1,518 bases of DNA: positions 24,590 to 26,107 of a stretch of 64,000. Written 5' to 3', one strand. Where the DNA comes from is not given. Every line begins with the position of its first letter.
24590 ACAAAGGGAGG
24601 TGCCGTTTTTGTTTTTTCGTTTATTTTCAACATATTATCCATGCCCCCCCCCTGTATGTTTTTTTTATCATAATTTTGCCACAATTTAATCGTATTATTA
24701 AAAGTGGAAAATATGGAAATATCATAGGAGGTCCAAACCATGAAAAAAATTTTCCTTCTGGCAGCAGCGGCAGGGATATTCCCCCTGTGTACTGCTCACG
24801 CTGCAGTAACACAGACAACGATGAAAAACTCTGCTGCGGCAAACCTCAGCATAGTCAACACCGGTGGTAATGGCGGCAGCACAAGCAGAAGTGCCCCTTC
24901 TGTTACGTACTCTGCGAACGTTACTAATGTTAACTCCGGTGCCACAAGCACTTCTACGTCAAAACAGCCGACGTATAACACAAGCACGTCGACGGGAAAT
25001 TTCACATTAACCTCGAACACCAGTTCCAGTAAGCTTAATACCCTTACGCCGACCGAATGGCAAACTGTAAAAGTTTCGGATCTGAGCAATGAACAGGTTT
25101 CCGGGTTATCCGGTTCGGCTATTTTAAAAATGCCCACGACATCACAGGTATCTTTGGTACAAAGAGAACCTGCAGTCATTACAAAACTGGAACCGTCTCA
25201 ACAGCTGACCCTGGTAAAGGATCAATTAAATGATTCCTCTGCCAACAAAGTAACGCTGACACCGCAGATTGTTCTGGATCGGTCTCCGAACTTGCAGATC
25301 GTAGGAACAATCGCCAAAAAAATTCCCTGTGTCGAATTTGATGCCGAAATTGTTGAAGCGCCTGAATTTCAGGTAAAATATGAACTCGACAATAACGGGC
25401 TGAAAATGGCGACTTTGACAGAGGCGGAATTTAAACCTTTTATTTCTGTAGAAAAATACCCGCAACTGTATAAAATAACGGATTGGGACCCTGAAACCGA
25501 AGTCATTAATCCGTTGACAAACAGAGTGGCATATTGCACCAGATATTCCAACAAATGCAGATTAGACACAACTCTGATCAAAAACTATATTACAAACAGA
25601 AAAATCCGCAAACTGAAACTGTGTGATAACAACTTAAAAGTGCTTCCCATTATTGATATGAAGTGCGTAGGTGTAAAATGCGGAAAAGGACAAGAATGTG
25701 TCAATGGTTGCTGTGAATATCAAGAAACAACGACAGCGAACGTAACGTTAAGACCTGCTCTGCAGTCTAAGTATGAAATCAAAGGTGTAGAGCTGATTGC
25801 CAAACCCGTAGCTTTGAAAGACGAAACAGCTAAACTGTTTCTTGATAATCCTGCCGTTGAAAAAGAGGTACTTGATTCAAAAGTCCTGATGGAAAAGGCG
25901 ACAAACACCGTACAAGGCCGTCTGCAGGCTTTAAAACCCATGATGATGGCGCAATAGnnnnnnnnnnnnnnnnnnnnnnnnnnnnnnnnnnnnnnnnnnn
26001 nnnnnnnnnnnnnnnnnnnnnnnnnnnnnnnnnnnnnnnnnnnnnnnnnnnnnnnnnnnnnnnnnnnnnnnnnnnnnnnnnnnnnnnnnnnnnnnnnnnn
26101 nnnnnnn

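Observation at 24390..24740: Poly-C(9)/T(8) tract in the long AT-rich promoter region of a secreted-protein operon: candidate phase-variation switch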

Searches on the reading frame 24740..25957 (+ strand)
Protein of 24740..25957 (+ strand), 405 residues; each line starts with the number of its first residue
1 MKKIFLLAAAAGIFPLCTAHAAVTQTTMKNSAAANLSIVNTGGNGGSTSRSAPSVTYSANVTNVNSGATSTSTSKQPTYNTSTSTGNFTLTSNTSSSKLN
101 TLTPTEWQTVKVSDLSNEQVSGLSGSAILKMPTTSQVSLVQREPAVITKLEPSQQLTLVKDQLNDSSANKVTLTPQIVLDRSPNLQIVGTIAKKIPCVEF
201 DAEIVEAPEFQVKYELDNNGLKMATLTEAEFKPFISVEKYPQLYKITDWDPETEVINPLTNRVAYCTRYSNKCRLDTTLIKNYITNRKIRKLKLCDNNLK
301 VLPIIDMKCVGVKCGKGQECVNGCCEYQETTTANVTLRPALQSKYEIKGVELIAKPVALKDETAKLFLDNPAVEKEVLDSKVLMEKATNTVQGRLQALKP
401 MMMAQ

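Call 5: search_protein_families(library=pfam, proteins=[window:24740-25957:+], max_evalue=0.01)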
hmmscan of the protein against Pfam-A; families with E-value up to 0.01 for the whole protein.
window:24740-25957:+ (405 aa): 0 families

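Call 7: find_encoding_contigs(protein=window:24740-25957:+, flank=3000, max_places=10)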
Protein window:24740-25957:+ (405 aa): 21 contigs read that carry it; 10 places shown.
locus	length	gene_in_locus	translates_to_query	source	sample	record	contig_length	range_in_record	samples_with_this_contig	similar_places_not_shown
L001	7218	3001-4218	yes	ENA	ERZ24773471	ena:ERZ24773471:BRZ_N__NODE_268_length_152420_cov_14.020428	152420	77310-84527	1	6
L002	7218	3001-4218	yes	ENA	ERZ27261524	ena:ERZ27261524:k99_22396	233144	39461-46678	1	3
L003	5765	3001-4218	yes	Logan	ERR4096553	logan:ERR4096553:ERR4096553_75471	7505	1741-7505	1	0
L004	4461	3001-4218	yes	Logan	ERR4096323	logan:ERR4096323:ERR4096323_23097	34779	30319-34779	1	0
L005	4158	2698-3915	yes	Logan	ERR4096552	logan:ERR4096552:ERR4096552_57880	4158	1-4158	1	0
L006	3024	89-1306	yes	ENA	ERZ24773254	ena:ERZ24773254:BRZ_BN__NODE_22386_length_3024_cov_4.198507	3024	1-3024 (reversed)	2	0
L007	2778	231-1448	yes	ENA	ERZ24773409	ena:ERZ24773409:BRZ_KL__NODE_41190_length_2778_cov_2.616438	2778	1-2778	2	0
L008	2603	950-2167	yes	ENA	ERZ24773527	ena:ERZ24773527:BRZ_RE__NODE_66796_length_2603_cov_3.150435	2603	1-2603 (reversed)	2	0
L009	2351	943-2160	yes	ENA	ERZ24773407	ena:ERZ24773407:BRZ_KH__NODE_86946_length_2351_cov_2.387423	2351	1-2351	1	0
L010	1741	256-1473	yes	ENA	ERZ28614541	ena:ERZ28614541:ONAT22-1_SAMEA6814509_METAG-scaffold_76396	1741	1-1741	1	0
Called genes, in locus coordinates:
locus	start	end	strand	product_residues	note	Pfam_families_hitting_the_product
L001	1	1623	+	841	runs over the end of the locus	PF22527:DEXQc_Suv3, PF00271:Helicase_C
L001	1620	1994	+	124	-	PF01479:S4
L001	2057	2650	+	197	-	-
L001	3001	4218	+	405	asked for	-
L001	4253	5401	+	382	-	-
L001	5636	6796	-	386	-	PF01098:FTSW_RODA_SPOVE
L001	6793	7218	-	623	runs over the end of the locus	PF03717:PBP_dimer, PF00905:Transpeptidase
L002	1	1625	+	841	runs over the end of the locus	PF22527:DEXQc_Suv3, PF00271:Helicase_C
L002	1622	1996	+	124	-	PF01479:S4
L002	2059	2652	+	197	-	-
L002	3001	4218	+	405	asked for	-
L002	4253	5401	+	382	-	-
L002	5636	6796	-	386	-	PF01098:FTSW_RODA_SPOVE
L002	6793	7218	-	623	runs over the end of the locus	PF03717:PBP_dimer, PF00905:Transpeptidase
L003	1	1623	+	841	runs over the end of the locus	PF22527:DEXQc_Suv3, PF00271:Helicase_C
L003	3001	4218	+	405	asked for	-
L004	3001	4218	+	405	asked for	-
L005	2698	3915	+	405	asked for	-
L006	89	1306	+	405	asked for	-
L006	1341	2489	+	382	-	-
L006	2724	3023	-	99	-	?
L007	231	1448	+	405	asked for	-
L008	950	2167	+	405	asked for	-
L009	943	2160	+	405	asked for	-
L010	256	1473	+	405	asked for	-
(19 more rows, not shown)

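Call 12: find_homologous_proteins(query=window:24740-25954:+)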
Query window:24740-25954:+ (405 aa): 10 proteins with E <= 0.001 among 8000 candidates.
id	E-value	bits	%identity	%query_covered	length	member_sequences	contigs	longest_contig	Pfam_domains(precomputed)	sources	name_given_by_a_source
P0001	1.3e-257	872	99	100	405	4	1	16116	-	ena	-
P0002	5.9e-207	705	82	100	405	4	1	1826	-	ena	-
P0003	1.1e-118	415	58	98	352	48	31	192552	-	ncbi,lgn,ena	-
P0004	1.5e-114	401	55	98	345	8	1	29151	-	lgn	-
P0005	2.3e-112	394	53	98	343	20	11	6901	-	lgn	-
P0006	3.5e-109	384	54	98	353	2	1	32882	-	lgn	-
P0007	2.7e-106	374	51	98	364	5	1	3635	-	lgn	-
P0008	3.0e-100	354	51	98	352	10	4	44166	-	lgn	-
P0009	8.1e-85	303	45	99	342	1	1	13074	-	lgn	-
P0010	2.4e-76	276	50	66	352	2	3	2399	-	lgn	-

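Call 13: find_encoding_contigs(protein=P0003, flank=3000, max_places=10)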
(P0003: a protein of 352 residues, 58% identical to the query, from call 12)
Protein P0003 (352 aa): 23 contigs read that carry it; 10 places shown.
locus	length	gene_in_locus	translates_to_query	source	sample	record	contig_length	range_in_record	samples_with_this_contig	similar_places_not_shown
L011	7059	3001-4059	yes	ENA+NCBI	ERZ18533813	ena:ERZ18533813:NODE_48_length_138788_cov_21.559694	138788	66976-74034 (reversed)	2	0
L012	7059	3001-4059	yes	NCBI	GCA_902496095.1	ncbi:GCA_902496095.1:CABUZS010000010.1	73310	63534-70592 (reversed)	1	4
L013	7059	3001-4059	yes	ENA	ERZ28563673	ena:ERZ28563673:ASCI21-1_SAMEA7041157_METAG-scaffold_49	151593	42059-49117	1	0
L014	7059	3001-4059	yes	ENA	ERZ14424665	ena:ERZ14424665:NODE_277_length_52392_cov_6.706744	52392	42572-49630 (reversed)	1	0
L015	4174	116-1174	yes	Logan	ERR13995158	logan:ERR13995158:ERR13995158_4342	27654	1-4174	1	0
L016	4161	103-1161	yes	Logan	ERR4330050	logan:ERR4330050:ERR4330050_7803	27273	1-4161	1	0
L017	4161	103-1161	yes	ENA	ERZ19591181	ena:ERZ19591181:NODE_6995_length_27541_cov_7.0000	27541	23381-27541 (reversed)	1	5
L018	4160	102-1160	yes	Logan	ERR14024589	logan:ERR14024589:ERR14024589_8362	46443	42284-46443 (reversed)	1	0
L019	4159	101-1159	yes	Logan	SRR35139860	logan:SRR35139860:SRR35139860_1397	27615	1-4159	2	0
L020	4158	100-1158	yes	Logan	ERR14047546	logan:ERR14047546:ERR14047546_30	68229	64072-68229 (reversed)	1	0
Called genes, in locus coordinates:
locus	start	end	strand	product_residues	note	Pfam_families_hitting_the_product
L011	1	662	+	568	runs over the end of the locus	PF00664:ABC_membrane, PF00005:ABC_tran, PF02463:SMC_N (faint)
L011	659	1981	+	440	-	PF25919:BSH_CusB (faint), PF25984:BSH_YknX (weak), PF25994:HH_AprE, PF26002:Beta-barrel_AprE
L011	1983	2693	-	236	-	PF09360:zf-CDGSH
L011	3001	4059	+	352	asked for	-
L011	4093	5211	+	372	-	-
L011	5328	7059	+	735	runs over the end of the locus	-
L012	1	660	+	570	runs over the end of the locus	PF00664:ABC_membrane, PF00005:ABC_tran, PF02463:SMC_N (faint)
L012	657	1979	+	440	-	PF25919:BSH_CusB (faint), PF25984:BSH_YknX (weak), PF25994:HH_AprE, PF26002:Beta-barrel_AprE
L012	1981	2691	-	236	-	PF09360:zf-CDGSH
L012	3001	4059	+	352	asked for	-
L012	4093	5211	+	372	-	-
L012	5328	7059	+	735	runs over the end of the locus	-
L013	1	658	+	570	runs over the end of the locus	PF00664:ABC_membrane, PF00005:ABC_tran, PF02463:SMC_N (faint)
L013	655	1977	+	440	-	PF25919:BSH_CusB (faint), PF25984:BSH_YknX (weak), PF25994:HH_AprE, PF26002:Beta-barrel_AprE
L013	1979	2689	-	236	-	PF09360:zf-CDGSH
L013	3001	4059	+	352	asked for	-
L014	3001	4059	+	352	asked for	-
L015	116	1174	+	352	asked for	-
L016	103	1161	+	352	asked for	-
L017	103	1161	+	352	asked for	-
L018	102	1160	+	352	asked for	-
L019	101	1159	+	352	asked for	-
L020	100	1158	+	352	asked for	-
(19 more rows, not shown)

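Call 14: find_encoding_contigs(protein=P0002, flank=3000, max_places=6)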
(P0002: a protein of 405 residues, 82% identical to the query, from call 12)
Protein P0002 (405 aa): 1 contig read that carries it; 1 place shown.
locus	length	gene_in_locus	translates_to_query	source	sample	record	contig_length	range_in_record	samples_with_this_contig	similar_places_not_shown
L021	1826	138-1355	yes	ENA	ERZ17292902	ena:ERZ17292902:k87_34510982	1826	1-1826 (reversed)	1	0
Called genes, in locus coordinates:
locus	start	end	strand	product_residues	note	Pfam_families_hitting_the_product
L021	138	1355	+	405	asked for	-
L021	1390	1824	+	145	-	?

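Call 15: find_encoding_contigs(protein=P0001, flank=3000, max_places=6)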
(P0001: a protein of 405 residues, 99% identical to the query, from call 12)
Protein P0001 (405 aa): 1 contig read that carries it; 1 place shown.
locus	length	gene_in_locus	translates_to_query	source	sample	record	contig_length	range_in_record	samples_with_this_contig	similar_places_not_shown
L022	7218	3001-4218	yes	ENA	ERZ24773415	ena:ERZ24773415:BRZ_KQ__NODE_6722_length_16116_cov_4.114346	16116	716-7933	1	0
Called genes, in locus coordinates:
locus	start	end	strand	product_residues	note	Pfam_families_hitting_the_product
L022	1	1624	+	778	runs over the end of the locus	?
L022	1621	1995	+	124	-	PF01479:S4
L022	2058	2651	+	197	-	-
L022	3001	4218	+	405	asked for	-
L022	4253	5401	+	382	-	-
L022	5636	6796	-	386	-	PF01098:FTSW_RODA_SPOVE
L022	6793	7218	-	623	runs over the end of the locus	PF03717:PBP_dimer, PF00905:Transpeptidase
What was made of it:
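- Two of the three C8 contigs are low-coverage, and coverage of the third is unknown (calls 7, 15).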

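Call 19: find_related_loci(query=A1, collection=genome_contigs, flank=3000)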
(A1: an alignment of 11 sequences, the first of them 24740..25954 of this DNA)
Query A1 (405 aa) in genome_contigs; peptide patterns used: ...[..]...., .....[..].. (x = any residue, [..] = any of these).
600 stretches matched a pattern (row limit reached: there are more); 1 encode a relative of the query (tblastn E <= 1e-3); 1 distinct loci.
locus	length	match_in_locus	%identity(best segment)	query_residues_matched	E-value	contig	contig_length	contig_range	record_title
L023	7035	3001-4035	58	1-398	3e-136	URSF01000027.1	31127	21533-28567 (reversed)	uncultured Rhodospirillaceae bacterium isolate UMGS1296 genome assembly, contig: NODE_782_length_31127_cov_11.677234, wh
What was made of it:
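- Tried and rejected: The genome_contigs scan returned only one locus because its peptide patterns were too loose (call 19).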

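Call 21: find_encoding_contigs(protein=P0005, flank=2500, max_places=10)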
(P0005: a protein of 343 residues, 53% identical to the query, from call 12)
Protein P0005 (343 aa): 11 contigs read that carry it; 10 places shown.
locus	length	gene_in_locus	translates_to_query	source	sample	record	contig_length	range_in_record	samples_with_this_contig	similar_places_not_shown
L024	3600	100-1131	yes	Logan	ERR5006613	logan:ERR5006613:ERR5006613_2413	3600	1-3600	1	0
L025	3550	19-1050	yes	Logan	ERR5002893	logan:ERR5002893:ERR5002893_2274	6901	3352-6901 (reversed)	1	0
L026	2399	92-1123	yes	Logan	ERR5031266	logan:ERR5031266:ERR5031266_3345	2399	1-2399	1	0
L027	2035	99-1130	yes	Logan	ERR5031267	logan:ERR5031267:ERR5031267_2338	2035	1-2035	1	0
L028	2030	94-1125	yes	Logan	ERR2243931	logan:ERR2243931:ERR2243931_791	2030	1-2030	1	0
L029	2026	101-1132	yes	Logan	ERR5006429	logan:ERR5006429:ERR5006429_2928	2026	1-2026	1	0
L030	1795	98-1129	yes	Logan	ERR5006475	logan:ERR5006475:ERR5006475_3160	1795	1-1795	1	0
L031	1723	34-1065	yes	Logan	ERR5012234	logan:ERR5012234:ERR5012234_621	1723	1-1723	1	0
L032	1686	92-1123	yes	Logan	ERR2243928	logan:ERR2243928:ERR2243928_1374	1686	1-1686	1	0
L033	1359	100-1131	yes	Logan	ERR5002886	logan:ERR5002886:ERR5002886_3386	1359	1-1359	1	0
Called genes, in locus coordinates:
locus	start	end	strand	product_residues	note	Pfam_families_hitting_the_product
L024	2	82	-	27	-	?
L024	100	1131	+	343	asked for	-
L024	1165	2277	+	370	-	-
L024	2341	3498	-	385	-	PF01098:FTSW_RODA_SPOVE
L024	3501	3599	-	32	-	?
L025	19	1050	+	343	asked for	-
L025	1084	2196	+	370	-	-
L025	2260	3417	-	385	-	PF01098:FTSW_RODA_SPOVE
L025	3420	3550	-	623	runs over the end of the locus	PF03717:PBP_dimer, PF00905:Transpeptidase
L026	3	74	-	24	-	?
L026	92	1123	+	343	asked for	-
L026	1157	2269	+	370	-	-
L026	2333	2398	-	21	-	?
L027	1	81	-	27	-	?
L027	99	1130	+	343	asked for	-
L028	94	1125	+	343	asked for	-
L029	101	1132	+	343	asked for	-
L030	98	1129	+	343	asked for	-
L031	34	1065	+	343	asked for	-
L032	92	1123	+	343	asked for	-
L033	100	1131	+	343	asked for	-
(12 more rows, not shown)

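Call 22: find_encoding_contigs(protein=P0008, flank=2500, max_places=10)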
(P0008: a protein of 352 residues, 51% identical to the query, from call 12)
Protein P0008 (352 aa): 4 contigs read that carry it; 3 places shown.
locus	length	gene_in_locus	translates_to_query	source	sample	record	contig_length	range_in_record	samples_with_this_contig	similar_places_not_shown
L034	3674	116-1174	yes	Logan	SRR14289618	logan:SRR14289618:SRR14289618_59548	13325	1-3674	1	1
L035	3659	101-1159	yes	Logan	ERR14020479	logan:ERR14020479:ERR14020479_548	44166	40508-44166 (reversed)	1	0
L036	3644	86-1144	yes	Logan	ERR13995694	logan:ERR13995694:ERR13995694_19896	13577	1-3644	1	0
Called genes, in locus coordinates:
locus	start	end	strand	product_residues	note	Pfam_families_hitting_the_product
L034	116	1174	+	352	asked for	-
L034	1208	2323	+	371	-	-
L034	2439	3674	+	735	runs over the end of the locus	-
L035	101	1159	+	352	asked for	-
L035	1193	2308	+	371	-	-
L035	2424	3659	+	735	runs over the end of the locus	-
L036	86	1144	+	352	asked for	-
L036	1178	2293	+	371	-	-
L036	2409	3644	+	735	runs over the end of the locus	-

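Call 29: find_encoding_contigs(protein=P0004, flank=2500, max_places=6)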
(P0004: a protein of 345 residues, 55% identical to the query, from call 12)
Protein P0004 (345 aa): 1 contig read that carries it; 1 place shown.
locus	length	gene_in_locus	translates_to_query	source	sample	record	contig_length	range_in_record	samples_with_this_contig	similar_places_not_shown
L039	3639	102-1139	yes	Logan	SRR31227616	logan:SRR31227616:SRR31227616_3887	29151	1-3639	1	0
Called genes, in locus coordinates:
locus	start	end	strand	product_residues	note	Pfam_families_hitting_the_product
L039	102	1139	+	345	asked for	-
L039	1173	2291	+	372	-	-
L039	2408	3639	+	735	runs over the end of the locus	-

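Call 30: find_encoding_contigs(protein=P0006, flank=2500, max_places=6)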
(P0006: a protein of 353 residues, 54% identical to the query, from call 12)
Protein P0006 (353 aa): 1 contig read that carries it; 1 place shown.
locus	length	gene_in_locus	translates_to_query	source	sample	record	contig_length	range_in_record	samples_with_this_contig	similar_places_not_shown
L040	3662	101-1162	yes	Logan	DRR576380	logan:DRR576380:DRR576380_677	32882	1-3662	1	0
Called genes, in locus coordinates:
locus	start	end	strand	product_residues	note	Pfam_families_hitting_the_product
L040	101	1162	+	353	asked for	-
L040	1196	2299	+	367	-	-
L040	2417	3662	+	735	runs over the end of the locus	-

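Call 31: find_encoding_contigs(protein=P0009, flank=2500, max_places=6)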
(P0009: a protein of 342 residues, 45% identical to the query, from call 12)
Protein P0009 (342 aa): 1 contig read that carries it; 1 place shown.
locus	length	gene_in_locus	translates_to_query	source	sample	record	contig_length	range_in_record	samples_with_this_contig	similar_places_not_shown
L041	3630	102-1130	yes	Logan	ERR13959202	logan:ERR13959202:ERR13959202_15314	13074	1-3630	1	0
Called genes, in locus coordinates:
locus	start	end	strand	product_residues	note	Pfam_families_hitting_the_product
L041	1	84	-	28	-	?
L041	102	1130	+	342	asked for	-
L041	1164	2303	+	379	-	-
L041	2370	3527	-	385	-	PF01098:FTSW_RODA_SPOVE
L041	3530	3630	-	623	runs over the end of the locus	PF03717:PBP_dimer, PF00905:Transpeptidase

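Call 41: predict_structure(alignment_id=A1)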
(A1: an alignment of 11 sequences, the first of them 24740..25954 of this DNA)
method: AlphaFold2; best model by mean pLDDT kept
length: 405 residues; sequences in the alignment: 11
mean_pLDDT: 56.4   pTM: 0.48
mean pLDDT of the five models: 56.4, 50.5, 50.1, 40.6, 34.9
residues with pLDDT >= 90: 18; 70-90: 117; 50-70: 112; < 50: 158
segments of 3 or more residues with pLDDT < 50: 1-86, 132-148, 168-170, 180-185, 203-206, 366-405
pLDDT, mean of each block of 10 residues (from residue 1): 29 23 21 28 23 20 22 24 48 72 67 63 60 37 45 56 54 51 50 66 54 73 87 86 88 82 87 91 87 77 74 66 69 75 82 75 49 36 35 35 35
secondary structure, 60 per line:
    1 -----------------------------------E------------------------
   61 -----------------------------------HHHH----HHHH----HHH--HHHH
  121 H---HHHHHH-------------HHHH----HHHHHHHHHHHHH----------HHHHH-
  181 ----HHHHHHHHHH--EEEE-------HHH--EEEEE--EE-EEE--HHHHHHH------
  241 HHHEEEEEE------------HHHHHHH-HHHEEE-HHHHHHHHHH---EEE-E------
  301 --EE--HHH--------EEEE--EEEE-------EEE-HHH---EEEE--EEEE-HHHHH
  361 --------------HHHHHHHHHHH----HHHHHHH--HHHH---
elements in order: H96-99 H104-107 H117-121 H125-130 H144-147 H152-164 H175-179 H185-194 E197-200 E213-217 E223-225 H228-234 E244-249 H262-268 E273-275 H277-286 E290-292 E318-321 E324-327 E335-337 E345-348 E351-354 H356-360 H375-385 H390-396 H399-402

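Call 45: fold_search(model_id=the predicted structure, library=pdb)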
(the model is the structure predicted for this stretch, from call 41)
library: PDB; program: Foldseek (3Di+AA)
matches with E <= 10: 8; with E <= 0.001: 0
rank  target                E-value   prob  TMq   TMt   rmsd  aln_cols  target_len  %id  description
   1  2lv5_MODEL_1_A        1.6e+00  0.05  0.07  0.19  14.8        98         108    9  NMR solution structure of PA1075 from Pseudomonas Aeruginosa (released 2013-07-03)
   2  8pv6_CS               3.0e+00  0.02  0.10  0.12  23.6       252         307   11  Chaetomium thermophilum pre-60S State 3 - post-5S rotation with Rix1 complex with Foot - composite structure (released 2023-11-15)
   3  9xqs_F                4.4e+00  0.01  0.07  0.12  22.0       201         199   13  Structure of the inner peripheral region in the phage phiKZ baseplate complex (released 2026-02-11)
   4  5wzh_A                7.8e+00  0.03  0.11  0.08  10.5        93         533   15  Structure of APUM23-GGAAUUGACGG (released 2017-09-27)
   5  8a22_BF               9.8e+00  0.04  0.14  0.15   7.0       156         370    9  Structure of the mitochondrial ribosome from Polytomella magna (released 2022-11-16)
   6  7jfy_A                9.8e+00  0.03  0.04  0.11   1.7        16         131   25  GAS41 YEATS domain in complex with 5 (released 2021-07-21)
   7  9epc_O                9.8e+00  0.01  0.06  0.16  15.7       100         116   11  Cryo-EM structure of the Plastid-encoded RNA polymerase from Sinapis alba (released 2025-06-18)
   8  8bup_B                9.8e+00  0.01  0.05  0.06  13.8        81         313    7  Structure of DDB1 bound to DS30-engaged CDK12-cyclin K (released 2023-09-13)
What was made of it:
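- Tried and rejected: The AF2 model has mean pLDDT 56 and no Foldseek hit in PDB with E below 1 (calls 41, 45).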

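Call 59: search_protein_families(library=ncbifam, proteins=[window:24740-25954:+], max_evalue=1)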
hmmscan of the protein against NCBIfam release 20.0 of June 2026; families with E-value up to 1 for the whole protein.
window:24740-25954:+ (405 aa): 0 families
